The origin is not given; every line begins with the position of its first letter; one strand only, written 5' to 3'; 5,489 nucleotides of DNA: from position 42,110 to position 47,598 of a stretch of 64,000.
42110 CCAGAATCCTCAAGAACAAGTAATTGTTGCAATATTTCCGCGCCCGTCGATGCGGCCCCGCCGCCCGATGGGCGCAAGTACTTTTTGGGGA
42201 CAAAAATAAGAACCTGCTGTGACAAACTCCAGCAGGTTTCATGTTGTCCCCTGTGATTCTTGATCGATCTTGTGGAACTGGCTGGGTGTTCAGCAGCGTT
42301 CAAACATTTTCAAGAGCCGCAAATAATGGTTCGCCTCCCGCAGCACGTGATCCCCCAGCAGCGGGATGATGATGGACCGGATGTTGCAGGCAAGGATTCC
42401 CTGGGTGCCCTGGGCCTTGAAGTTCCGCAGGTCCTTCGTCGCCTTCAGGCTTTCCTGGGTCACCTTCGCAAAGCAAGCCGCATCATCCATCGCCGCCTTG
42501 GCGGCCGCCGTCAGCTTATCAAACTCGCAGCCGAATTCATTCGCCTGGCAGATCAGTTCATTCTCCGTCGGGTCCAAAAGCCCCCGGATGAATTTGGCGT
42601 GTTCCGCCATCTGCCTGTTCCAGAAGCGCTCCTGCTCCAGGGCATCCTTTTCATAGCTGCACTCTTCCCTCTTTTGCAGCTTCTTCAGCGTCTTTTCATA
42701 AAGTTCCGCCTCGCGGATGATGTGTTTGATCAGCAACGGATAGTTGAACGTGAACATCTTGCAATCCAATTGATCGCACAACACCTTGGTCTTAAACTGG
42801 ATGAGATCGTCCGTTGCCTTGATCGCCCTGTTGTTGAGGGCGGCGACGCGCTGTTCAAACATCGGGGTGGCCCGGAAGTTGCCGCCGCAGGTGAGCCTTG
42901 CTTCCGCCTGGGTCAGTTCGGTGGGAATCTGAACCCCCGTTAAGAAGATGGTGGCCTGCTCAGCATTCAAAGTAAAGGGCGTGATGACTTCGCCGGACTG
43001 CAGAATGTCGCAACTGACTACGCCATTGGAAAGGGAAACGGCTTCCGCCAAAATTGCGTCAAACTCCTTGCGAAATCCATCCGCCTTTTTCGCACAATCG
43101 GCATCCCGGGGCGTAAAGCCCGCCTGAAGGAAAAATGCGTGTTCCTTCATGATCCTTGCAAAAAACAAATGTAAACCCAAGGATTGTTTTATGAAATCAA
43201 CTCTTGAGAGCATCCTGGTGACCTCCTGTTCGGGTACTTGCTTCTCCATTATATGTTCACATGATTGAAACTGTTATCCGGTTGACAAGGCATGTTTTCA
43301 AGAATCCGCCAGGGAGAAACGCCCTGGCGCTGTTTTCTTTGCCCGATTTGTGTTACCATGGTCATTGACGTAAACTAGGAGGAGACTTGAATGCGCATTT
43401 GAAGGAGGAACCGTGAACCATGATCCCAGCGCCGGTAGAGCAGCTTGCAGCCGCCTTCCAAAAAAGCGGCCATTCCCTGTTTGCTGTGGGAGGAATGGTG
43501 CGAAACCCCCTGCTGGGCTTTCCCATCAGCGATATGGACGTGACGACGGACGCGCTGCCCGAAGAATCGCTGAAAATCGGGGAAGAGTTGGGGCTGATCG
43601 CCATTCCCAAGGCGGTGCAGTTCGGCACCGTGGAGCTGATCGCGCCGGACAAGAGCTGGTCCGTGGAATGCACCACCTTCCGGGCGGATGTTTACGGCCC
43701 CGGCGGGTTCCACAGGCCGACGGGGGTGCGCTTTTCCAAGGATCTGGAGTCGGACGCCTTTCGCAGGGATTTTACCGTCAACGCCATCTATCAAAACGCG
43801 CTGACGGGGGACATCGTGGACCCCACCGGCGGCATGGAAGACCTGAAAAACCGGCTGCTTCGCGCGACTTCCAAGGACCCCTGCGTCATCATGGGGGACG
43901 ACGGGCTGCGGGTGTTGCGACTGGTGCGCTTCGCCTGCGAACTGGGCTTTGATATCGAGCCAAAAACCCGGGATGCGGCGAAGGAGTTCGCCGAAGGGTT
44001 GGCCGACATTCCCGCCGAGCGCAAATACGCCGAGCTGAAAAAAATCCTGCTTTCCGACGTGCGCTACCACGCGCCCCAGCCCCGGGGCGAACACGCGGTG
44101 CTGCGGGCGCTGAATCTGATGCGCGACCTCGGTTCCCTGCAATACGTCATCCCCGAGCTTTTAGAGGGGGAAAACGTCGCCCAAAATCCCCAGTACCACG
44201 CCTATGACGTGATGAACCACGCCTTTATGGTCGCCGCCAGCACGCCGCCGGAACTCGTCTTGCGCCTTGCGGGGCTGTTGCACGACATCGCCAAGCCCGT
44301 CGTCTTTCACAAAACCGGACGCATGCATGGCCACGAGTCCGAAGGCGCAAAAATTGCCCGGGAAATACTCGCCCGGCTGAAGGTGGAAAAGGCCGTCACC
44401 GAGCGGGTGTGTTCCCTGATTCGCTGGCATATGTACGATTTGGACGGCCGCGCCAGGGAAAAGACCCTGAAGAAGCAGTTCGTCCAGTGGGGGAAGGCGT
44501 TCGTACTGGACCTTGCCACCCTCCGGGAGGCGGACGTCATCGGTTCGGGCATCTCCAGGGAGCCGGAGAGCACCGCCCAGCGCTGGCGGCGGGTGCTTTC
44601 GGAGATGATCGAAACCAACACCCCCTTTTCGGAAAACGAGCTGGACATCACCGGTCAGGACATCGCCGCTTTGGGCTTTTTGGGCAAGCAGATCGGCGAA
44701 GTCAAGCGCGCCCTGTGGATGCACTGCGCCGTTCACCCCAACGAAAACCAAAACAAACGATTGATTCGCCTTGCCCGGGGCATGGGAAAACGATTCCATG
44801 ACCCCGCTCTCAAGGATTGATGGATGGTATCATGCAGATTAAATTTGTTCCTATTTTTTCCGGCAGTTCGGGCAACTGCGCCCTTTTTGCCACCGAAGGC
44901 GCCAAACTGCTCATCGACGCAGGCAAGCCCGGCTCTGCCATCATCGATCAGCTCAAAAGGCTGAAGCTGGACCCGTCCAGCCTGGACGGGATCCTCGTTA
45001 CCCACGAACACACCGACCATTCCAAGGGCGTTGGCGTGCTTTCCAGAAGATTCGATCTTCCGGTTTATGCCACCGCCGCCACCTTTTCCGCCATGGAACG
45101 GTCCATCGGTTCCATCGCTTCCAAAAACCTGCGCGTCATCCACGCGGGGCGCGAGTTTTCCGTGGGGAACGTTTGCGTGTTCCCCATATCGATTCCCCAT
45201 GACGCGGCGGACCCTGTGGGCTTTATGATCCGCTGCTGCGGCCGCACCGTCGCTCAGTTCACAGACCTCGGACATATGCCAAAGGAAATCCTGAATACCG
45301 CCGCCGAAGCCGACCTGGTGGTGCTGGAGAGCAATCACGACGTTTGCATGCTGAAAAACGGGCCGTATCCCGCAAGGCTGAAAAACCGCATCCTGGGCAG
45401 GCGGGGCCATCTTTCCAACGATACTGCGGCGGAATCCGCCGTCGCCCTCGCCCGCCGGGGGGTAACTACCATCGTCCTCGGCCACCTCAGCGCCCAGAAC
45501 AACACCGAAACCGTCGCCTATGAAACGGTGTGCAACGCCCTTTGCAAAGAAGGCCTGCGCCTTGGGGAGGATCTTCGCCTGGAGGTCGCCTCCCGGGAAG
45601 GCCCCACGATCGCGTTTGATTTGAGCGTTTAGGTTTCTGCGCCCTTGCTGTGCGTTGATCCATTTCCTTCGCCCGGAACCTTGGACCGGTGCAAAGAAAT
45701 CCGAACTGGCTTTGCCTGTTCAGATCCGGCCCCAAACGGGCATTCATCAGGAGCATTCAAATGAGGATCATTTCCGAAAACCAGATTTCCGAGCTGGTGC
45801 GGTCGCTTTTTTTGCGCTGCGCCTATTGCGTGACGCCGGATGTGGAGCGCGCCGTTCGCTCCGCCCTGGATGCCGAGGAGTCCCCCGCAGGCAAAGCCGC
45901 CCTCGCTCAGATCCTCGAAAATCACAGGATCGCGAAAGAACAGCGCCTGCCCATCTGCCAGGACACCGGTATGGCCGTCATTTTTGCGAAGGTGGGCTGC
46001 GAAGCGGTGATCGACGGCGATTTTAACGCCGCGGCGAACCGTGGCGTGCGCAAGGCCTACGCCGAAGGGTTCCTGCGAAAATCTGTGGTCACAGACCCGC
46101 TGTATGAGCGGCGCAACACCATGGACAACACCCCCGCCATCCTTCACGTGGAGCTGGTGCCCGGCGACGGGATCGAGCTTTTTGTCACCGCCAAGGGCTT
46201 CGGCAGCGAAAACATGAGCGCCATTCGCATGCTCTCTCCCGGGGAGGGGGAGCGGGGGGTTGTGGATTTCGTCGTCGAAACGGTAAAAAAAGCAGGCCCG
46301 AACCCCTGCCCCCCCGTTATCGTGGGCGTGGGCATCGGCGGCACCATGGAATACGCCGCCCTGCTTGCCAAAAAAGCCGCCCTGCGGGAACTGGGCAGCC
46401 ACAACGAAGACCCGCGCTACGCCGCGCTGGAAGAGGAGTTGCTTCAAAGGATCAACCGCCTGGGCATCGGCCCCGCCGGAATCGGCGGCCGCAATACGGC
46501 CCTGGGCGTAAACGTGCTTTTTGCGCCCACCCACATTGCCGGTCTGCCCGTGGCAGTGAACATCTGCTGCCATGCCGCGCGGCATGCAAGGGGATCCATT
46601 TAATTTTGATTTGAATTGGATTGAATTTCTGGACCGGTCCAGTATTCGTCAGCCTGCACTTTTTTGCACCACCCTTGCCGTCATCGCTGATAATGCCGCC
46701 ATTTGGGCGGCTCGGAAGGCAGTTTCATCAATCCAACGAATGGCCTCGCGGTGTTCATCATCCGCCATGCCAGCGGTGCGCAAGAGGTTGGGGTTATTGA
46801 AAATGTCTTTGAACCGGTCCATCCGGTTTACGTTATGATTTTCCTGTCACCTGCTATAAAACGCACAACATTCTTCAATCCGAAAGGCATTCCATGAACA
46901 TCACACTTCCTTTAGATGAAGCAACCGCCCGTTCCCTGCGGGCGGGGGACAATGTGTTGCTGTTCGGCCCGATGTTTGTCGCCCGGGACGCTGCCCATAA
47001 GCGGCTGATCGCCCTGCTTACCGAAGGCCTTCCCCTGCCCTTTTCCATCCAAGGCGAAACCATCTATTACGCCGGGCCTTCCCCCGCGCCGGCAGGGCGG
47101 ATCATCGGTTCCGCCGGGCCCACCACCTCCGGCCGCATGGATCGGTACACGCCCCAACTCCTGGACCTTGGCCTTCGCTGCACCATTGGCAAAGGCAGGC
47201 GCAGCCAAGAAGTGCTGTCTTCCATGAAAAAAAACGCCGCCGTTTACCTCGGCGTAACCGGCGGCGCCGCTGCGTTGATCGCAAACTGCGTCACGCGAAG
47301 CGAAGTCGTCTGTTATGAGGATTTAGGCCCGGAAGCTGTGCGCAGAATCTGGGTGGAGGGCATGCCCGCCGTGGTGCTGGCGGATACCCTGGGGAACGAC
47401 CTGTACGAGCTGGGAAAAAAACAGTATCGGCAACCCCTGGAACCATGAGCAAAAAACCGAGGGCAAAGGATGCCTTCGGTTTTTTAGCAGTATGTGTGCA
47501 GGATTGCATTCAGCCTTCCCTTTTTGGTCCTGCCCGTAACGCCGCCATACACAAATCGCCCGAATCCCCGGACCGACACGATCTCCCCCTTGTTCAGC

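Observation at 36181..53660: Origin-region synteny is broken: monocistronic dnaA without dnaN, and mnmG-rsmG convergent with dnaA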

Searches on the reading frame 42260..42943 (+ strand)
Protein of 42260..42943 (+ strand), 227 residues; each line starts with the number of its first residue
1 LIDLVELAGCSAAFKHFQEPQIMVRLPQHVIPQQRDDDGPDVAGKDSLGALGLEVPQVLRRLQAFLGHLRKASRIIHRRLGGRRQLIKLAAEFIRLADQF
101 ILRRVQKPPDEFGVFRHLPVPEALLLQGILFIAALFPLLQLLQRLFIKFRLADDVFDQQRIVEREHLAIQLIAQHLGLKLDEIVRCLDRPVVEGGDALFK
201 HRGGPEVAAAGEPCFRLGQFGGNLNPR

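Call 3: search_protein_families(library=pfam, proteins=[window:42260-42943:+])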
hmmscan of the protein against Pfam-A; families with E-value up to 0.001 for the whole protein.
window:42260-42943:+ (227 aa): 0 families

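Call 59: search_protein_families(library=pfam, max_evalue=0.01, proteins=[window:42260-42943:+])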
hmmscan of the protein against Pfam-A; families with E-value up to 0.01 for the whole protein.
window:42260-42943:+ (227 aa): 0 families

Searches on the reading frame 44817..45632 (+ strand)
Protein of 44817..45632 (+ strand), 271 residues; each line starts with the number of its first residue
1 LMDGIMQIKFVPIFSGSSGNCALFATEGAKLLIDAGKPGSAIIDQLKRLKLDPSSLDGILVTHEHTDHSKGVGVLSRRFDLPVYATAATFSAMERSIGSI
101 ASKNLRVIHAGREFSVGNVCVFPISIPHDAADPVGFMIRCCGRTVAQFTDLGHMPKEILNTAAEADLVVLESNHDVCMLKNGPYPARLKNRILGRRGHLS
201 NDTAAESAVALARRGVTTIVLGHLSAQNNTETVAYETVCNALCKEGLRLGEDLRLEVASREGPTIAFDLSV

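Call 3: search_protein_families(library=pfam, proteins=[window:44817-45632:+])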
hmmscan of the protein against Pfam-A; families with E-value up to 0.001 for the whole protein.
window:44817-45632:+ (271 aa): 5 families
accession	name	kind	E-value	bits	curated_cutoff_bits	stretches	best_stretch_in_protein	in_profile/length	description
PF12706.13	Lactamase_B_2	-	1.2e-19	71.2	27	1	31-213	3-192/200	Beta-lactamase superfamily domain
PF00753.33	Lactamase_B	-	1.2e-15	58.4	22.7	1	18-223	5-196/196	Metallo-beta-lactamase superfamily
PF25281.1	MBL_MAP1B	-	6e-06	25.9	37.6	1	13-80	25-90/279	MAP1B MBL-like domain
PF13483.12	Lactamase_B_3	-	0.00016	22.1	24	1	20-153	8-113/160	Beta-lactamase superfamily domain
PF23023.1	Anti-Pycsar_Apyc1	-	0.00029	20.8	50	1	20-79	21-77/250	Anti-Pycsar protein Apyc1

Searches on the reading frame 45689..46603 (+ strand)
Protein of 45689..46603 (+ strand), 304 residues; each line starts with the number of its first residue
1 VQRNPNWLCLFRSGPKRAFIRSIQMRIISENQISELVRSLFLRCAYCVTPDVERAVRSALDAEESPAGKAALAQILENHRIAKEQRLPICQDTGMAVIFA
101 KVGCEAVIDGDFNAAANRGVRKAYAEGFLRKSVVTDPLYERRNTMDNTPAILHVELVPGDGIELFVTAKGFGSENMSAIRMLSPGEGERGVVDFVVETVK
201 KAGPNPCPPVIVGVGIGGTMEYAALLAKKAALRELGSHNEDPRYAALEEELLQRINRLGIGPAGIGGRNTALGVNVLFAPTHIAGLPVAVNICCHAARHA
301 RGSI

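Call 3: search_protein_families(library=pfam, proteins=[window:45689-46603:+])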
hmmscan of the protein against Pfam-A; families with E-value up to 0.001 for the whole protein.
window:45689-46603:+ (304 aa): 1 family
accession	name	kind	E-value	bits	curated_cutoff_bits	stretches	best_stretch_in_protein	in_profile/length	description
PF05681.19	Fumerase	-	2.1e-110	368.8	25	1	35-301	2-268/270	Fumarate hydratase (Fumerase)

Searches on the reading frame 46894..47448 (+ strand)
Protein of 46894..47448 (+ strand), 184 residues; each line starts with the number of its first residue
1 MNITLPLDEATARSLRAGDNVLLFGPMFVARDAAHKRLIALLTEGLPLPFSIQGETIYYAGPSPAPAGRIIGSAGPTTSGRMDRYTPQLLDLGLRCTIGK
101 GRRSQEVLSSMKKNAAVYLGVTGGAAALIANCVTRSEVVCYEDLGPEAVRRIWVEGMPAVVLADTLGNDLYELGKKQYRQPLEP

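Call 3: search_protein_families(library=pfam, proteins=[window:46894-47448:+])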
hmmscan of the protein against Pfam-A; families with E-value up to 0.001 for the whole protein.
window:46894-47448:+ (184 aa): 1 family
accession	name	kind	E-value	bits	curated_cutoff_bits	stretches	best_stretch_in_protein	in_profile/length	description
PF05683.17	Fumerase_C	-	8.1e-54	182.5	22.2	1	9-172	37-203/205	Fumarase C-terminus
